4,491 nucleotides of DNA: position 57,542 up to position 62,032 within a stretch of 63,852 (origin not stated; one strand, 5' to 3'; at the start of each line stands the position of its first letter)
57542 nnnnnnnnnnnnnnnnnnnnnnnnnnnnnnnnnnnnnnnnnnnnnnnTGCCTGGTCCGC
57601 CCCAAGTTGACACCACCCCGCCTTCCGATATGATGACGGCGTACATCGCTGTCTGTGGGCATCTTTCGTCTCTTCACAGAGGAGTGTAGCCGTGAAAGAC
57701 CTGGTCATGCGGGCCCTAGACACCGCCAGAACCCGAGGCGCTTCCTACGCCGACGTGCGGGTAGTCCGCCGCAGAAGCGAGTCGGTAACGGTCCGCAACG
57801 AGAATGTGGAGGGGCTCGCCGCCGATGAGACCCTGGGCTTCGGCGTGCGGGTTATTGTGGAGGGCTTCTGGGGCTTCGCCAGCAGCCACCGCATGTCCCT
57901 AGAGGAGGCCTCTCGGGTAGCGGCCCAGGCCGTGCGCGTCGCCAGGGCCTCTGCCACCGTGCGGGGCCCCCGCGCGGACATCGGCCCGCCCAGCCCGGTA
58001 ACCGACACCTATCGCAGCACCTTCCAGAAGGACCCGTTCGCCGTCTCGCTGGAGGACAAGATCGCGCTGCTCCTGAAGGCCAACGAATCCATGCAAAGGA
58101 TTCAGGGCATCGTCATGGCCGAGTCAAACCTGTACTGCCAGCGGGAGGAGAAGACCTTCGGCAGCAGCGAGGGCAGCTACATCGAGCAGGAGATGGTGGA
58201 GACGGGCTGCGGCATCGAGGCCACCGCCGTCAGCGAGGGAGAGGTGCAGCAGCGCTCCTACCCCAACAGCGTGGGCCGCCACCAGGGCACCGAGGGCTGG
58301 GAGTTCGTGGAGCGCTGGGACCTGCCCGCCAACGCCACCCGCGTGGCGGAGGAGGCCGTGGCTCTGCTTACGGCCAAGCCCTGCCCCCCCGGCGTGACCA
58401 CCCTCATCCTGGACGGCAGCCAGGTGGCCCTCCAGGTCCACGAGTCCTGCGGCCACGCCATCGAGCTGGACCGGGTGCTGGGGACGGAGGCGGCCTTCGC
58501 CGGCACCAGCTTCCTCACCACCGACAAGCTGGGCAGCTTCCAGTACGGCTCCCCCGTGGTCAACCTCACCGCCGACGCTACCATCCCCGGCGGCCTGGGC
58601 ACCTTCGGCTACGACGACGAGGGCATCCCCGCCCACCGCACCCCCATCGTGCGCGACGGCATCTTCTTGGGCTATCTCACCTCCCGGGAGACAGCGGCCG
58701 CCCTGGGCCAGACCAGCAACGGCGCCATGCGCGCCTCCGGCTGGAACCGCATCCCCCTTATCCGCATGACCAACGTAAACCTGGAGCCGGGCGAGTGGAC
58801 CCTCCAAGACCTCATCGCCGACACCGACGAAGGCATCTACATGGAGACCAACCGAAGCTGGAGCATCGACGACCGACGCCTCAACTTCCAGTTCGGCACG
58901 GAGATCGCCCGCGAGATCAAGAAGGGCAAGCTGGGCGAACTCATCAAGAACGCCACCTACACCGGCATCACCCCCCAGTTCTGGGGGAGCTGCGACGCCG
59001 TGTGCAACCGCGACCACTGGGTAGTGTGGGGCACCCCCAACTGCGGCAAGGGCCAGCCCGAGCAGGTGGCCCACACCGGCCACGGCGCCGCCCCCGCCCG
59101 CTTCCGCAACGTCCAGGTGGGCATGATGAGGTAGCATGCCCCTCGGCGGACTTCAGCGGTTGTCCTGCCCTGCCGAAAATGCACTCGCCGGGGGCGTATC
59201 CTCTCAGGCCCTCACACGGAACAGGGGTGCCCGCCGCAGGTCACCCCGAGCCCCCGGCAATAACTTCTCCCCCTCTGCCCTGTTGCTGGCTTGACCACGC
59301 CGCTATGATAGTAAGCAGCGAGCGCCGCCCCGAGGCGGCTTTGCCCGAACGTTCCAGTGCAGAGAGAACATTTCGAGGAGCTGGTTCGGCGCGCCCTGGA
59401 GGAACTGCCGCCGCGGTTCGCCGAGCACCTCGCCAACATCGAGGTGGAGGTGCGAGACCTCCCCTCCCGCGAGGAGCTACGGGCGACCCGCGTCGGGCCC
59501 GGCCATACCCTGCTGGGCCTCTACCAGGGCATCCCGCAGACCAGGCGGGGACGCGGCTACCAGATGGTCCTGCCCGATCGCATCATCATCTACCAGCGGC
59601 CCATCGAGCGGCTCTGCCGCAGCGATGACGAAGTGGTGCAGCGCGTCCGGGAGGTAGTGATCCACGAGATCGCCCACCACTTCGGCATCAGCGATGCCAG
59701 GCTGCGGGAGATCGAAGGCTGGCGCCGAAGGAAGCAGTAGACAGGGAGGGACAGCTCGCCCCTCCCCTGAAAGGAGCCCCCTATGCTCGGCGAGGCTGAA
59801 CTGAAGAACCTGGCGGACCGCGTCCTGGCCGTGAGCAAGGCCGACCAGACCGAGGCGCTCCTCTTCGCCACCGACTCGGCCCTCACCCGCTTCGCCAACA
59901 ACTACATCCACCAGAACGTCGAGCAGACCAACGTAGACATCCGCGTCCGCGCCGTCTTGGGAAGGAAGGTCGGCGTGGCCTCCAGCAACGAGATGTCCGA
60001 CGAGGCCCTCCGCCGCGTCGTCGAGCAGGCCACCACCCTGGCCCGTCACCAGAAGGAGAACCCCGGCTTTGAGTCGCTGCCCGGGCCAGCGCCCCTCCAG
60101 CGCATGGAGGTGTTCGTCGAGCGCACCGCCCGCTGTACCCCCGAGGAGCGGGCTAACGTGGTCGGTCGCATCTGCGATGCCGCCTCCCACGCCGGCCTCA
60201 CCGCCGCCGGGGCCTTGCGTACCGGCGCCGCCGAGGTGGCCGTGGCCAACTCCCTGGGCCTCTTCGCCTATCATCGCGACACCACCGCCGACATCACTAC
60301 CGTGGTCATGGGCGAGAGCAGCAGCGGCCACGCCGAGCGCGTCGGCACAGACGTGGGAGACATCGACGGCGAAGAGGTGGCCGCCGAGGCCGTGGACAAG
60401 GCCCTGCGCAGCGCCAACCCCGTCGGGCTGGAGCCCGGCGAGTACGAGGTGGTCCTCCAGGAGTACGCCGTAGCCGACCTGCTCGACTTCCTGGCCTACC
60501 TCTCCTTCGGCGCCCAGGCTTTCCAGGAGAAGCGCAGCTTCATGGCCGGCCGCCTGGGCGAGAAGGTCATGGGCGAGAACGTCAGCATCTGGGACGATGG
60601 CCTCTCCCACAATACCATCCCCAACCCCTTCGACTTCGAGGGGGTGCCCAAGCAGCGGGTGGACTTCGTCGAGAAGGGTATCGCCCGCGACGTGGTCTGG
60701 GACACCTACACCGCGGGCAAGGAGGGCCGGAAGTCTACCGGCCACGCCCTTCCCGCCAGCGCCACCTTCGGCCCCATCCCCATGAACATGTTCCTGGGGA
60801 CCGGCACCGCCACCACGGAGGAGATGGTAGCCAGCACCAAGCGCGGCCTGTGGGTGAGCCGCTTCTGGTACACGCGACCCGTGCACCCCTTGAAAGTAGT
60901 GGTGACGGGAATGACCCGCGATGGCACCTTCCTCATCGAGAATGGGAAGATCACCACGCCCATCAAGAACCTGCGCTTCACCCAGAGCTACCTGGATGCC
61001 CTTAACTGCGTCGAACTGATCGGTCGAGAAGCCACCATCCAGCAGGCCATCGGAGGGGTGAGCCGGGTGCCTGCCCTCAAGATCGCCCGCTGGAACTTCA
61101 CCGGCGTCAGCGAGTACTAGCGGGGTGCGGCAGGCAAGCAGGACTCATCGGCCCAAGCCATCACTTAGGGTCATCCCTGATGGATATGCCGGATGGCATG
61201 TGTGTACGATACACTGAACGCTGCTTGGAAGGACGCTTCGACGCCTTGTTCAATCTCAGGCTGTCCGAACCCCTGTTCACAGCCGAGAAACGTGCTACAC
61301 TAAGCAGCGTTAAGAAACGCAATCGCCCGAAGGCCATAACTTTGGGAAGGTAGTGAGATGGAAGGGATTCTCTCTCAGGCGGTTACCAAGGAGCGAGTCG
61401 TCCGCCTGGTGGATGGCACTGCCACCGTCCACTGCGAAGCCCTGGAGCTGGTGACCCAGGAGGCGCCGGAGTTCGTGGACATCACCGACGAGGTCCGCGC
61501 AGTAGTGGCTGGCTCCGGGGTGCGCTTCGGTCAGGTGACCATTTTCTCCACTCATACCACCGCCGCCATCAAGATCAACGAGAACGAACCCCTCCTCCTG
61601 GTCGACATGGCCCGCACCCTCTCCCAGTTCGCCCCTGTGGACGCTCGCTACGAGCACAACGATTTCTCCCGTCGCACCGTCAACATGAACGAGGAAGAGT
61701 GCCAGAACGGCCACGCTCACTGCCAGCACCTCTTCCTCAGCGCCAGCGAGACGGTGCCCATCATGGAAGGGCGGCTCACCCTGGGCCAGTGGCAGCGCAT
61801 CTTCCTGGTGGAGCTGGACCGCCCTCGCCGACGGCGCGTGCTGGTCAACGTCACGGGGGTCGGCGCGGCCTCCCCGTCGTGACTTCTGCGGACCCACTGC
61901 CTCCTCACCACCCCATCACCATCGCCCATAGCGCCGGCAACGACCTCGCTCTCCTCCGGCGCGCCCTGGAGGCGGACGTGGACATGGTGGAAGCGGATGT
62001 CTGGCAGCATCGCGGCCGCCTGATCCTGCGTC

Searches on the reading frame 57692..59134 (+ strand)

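Call 6: search_protein_families(library=ncbifam, proteins=[window:57692-59134:+])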
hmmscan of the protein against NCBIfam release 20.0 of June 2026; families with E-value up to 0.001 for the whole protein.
window:57692-59134:+ (480 aa): 3 families
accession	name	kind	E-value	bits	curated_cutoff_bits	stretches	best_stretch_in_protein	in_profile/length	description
NF040952.1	Arch_mtprotase_TldD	equivalog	5.8e-48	163.7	635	1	7-477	2-443/443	zinc metalloprotease TldD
NF008006.0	PRK10735.1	equivalog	2.4e-24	85.6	513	1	9-453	25-456/481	metalloprotease TldD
NF008268.0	PRK11040.1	equivalog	6.1e-07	28.5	438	1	3-345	16-340/446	metalloprotease PmbA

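Call 7: search_protein_families(library=pfam, proteins=[window:57692-59134:+])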
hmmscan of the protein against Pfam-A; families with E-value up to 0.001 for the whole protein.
window:57692-59134:+ (480 aa): 3 families
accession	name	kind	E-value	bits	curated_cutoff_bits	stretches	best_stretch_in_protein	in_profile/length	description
PF19289.4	PmbA_TldD_3rd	-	3e-41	141.4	22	1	234-461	2-203/220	PmbA/TldA metallopeptidase C-terminal domain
PF01523.21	PmbA_TldD_1st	-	3.2e-15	56.5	20.9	1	20-84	1-65/65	PmbA/TldA metallopeptidase domain 1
PF19290.4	PmbA_TldD_2nd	-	2.2e-11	44.6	20.9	1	114-225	2-104/109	PmbA/TldA metallopeptidase central domain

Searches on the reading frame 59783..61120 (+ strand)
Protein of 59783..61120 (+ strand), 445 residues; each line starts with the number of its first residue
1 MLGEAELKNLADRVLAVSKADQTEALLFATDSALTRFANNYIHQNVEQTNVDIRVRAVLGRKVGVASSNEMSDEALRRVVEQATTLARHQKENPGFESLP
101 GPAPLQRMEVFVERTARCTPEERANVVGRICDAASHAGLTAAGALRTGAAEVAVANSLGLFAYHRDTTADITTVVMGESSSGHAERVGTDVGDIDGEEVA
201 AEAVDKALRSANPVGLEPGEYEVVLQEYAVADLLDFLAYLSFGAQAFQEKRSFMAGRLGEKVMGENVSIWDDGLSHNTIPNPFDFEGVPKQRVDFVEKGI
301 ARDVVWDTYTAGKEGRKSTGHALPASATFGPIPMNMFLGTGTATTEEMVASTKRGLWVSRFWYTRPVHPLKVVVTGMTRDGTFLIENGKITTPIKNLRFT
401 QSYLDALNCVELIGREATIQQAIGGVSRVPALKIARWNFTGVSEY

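Call 6: search_protein_families(library=ncbifam, proteins=[window:59783-61120:+])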
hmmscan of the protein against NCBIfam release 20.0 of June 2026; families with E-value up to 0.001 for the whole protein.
window:59783-61120:+ (445 aa): 3 families
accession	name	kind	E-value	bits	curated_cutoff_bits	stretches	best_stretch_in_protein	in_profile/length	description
NF008006.0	PRK10735.1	equivalog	8.5e-20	70.6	513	1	50-425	63-453/481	metalloprotease TldD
NF008268.0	PRK11040.1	equivalog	3.9e-17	62.1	438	1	55-435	64-444/446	metalloprotease PmbA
NF040952.1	Arch_mtprotase_TldD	equivalog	1.1e-11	44.1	635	1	253-421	246-416/443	zinc metalloprotease TldD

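Call 7: search_protein_families(library=pfam, proteins=[window:59783-61120:+])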
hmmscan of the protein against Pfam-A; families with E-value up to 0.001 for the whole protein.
window:59783-61120:+ (445 aa): 3 families
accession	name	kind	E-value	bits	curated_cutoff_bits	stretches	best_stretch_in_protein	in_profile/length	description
PF19289.4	PmbA_TldD_3rd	-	2e-48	164.9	22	1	218-441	1-220/220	PmbA/TldA metallopeptidase C-terminal domain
PF01523.21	PmbA_TldD_1st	-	1.4e-07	32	20.9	1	29-86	7-64/65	PmbA/TldA metallopeptidase domain 1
PF19290.4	PmbA_TldD_2nd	-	6.7e-06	27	20.9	1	147-210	39-108/109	PmbA/TldA metallopeptidase central domain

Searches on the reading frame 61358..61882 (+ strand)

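Call 6: search_protein_families(library=ncbifam, proteins=[window:61358-61882:+])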
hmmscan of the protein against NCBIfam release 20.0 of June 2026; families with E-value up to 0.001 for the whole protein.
window:61358-61882:+ (174 aa): 1 family
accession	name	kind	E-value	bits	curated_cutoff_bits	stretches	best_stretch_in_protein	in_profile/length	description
TIGR00149.1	TIGR00149_YjbQ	hypoth_equivalog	1.6e-34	118.5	67.75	1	29-167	3-131/132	secondary thiamine-phosphate synthase enzyme YjbQ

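Call 7: search_protein_families(library=pfam, proteins=[window:61358-61882:+])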
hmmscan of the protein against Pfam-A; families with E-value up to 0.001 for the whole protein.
window:61358-61882:+ (174 aa): 1 family
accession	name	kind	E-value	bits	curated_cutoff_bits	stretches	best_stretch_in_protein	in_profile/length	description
PF01894.22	UPF0047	-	1e-35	122.9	27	1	41-165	1-117/117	Uncharacterised protein family UPF0047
